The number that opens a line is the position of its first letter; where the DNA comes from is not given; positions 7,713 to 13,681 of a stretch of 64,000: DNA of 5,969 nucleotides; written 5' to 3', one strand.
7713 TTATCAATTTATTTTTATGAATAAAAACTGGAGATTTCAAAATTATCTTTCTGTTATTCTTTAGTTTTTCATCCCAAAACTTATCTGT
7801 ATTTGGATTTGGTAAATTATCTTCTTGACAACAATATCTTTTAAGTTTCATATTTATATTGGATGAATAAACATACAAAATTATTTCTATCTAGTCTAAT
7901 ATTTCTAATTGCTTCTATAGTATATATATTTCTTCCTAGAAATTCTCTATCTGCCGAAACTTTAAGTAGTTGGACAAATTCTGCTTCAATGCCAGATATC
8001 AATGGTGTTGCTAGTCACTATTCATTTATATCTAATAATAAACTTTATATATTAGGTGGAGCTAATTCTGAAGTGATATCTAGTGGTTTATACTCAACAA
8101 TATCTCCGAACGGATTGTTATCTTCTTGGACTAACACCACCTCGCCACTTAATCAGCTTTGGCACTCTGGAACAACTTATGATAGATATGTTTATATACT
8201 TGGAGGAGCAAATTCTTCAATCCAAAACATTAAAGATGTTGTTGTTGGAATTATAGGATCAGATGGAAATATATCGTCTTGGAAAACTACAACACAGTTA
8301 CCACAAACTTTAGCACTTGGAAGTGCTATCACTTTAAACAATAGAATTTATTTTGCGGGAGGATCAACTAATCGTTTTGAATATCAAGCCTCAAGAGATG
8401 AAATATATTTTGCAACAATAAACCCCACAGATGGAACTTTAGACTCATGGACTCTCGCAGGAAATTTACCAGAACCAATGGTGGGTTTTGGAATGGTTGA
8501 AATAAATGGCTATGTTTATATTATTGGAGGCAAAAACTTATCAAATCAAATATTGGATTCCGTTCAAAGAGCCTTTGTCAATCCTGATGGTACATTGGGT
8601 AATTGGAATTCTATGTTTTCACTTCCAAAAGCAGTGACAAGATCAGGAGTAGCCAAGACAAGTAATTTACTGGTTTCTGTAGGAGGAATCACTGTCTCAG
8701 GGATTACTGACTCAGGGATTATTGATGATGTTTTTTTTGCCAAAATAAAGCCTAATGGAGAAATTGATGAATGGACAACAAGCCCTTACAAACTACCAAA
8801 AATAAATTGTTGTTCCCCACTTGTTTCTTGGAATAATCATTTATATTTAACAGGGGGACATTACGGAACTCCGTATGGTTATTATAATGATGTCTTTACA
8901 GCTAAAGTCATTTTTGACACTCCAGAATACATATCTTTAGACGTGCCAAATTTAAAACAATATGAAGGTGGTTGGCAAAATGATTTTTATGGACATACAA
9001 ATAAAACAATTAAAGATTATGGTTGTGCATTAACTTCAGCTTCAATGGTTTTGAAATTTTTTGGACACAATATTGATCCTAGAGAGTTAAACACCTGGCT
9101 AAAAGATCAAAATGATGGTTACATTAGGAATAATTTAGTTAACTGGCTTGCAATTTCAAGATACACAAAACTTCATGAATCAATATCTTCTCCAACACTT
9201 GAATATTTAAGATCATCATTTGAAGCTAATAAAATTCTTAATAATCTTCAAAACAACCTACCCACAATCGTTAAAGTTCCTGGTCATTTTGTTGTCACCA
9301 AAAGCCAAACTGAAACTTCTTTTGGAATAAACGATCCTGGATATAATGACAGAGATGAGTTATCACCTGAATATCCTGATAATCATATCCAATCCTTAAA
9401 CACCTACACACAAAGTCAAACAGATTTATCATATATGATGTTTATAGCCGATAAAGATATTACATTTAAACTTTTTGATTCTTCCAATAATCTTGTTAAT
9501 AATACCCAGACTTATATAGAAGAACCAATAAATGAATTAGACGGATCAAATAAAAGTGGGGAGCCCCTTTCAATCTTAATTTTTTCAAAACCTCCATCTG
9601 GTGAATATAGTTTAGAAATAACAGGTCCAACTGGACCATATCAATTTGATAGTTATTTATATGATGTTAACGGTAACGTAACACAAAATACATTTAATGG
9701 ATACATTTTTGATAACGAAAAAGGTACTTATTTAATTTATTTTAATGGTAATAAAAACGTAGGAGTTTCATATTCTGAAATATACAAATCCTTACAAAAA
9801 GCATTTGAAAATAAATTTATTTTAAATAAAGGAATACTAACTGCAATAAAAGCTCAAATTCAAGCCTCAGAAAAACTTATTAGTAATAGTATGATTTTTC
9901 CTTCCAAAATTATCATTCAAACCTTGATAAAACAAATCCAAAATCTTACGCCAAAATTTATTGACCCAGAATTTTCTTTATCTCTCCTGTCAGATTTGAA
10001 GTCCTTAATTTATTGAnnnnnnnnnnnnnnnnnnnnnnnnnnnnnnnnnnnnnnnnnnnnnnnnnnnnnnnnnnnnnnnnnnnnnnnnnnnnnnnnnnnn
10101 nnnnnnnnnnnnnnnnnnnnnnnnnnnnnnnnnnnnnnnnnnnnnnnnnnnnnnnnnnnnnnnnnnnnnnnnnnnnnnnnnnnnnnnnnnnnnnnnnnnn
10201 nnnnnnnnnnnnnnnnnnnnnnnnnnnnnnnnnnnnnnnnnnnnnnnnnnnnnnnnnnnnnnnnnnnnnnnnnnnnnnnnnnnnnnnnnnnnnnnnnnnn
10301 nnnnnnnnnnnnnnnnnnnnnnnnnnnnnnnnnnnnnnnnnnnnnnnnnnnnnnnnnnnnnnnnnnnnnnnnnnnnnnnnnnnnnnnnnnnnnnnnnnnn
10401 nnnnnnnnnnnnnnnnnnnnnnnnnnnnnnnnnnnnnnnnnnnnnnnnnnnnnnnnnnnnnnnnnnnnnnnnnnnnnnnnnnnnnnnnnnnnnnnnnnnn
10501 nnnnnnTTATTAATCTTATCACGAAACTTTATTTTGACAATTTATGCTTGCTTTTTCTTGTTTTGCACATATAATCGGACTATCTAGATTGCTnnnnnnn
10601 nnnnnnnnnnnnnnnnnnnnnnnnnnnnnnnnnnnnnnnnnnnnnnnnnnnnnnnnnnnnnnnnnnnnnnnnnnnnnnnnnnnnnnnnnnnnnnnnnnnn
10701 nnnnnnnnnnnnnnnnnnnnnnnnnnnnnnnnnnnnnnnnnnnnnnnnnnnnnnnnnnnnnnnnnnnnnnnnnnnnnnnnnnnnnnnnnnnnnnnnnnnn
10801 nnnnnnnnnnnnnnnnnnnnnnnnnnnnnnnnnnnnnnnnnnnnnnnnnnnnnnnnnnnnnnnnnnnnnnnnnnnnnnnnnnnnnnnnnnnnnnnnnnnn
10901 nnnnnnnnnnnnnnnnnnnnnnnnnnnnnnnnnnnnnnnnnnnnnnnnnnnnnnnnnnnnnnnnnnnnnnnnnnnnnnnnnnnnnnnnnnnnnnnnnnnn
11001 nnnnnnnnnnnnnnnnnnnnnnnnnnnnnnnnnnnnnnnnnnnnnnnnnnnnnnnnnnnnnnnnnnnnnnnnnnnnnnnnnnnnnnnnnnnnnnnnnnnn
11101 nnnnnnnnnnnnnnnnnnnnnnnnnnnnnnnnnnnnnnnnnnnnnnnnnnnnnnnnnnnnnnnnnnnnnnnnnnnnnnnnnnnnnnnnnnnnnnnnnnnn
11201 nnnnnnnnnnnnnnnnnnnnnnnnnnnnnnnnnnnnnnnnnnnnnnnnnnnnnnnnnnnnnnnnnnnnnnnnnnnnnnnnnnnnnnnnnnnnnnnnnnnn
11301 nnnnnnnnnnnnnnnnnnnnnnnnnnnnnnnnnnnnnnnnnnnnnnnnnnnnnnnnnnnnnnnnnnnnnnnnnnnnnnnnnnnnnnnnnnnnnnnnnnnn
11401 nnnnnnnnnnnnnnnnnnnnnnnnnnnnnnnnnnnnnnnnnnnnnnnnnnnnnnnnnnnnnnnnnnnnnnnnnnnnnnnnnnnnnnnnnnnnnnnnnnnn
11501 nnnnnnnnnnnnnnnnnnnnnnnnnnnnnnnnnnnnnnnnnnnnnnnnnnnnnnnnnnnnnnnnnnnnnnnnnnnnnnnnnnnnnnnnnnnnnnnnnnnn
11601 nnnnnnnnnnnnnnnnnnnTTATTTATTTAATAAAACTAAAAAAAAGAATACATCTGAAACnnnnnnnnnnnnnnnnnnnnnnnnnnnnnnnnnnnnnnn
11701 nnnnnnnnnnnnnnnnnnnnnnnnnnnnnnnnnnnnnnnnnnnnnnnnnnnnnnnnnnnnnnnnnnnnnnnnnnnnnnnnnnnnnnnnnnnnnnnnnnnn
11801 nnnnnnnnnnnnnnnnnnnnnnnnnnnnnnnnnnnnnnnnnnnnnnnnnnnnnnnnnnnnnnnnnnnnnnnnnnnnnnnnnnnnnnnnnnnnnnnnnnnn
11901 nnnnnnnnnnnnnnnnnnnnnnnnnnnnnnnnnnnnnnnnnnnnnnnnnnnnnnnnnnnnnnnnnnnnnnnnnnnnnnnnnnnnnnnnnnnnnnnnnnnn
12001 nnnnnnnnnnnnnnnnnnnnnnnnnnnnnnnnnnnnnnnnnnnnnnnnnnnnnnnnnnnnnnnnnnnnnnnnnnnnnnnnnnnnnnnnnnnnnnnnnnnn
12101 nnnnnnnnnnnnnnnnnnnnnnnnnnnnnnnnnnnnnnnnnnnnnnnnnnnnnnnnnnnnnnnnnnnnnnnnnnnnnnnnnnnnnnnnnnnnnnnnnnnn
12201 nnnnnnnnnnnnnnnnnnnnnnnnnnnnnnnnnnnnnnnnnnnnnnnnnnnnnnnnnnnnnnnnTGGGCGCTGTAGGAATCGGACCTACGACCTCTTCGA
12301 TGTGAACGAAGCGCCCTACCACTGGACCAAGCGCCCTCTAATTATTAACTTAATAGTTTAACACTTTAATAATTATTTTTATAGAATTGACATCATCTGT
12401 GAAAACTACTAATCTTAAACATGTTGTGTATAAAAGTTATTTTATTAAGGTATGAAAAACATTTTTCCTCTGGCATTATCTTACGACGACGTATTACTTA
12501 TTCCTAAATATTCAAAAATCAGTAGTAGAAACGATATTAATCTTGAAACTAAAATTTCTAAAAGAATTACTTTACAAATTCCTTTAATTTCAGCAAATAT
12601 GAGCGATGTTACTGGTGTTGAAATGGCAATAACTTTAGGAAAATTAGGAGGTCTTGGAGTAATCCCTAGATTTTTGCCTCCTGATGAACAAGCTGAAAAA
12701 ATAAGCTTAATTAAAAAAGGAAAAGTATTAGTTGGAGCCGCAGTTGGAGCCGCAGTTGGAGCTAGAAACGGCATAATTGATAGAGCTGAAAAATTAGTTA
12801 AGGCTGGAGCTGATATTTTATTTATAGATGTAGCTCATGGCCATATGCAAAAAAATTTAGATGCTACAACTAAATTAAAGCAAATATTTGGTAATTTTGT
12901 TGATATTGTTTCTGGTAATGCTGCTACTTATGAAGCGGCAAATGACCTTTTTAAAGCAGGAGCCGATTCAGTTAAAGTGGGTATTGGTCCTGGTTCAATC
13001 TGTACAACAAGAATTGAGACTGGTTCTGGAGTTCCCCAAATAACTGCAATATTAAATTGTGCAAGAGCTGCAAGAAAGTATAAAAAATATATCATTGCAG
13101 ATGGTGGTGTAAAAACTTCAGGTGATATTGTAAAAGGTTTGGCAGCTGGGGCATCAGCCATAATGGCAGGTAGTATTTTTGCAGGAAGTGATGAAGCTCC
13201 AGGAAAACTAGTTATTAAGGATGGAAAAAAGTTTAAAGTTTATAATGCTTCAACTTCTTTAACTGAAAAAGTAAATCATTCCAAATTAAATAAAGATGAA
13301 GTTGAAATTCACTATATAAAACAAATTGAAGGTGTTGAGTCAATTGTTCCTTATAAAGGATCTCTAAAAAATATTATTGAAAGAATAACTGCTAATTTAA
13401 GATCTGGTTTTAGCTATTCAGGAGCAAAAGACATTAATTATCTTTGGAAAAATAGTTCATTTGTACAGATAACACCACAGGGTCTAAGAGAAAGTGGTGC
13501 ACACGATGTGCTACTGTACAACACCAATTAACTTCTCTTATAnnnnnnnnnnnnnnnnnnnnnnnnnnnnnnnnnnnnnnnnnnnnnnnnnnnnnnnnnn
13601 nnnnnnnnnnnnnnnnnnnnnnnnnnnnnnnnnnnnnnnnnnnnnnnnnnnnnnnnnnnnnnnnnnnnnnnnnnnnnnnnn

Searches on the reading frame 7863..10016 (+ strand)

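Call 15: search_protein_families(library=pfam, proteins=[window:7863-10016:+], max_evalue=0.01)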
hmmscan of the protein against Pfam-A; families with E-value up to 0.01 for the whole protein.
window:7863-10016:+ (717 aa): 9 families
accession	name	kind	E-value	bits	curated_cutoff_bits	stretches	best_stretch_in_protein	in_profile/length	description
PF24681.1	Kelch_KLHDC2_KLHL20_DRC7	-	8.9e-17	61.6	50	2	52-233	2-180/221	KLHDC2/KLHL20/DRC7 Kelch-repeats domain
PF24996.1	NANM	-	6.5e-12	45.4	45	1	54-122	59-131/350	N-acetylneuraminate epimerase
PF13529.12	Peptidase_C39_2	-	4.4e-11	44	24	1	359-492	1-142/143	Peptidase_C39 like family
PF01344.31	Kelch_1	-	3.3e-09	36.5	20.1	1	207-235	3-30/46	Kelch motif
PF13964.12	Kelch_6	-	4.7e-09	36.4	25.3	0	153-176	5-26/50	Kelch motif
PF24981.1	Beta-prop_ATRN-LZTR1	-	5.8e-09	36.1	50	1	36-225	78-281/289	Attractin/LZTR1 beta-propeller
PF03412.21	Peptidase_C39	-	5e-06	26.8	22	1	385-495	10-108/133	Peptidase C39 family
PF07646.21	Kelch_2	-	0.004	17.5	21.3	0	154-169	6-21/48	Kelch motif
PF13418.12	Kelch_4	-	0.0064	16.8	21.6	0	208-233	4-30/49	Galactose oxidase, central domain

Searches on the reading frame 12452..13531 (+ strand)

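Call 63: search_protein_families(library=pfam, proteins=[window:12452-13531:+], max_evalue=0.001)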
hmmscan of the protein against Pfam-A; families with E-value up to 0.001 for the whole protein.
window:12452-13531:+ (359 aa): 3 families
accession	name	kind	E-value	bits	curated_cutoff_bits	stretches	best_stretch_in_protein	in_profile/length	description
PF00478.31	IMPDH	-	9.4e-115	383.7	25.6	1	8-351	1-345/345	IMP dehydrogenase / GMP reductase domain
PF03060.21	NMO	-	3e-08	33.9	28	1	152-337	138-312/331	Nitronate monooxygenase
PF01070.24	FMN_dh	-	1.2e-05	24.9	24.9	1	194-243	257-305/350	FMN-dependent dehydrogenase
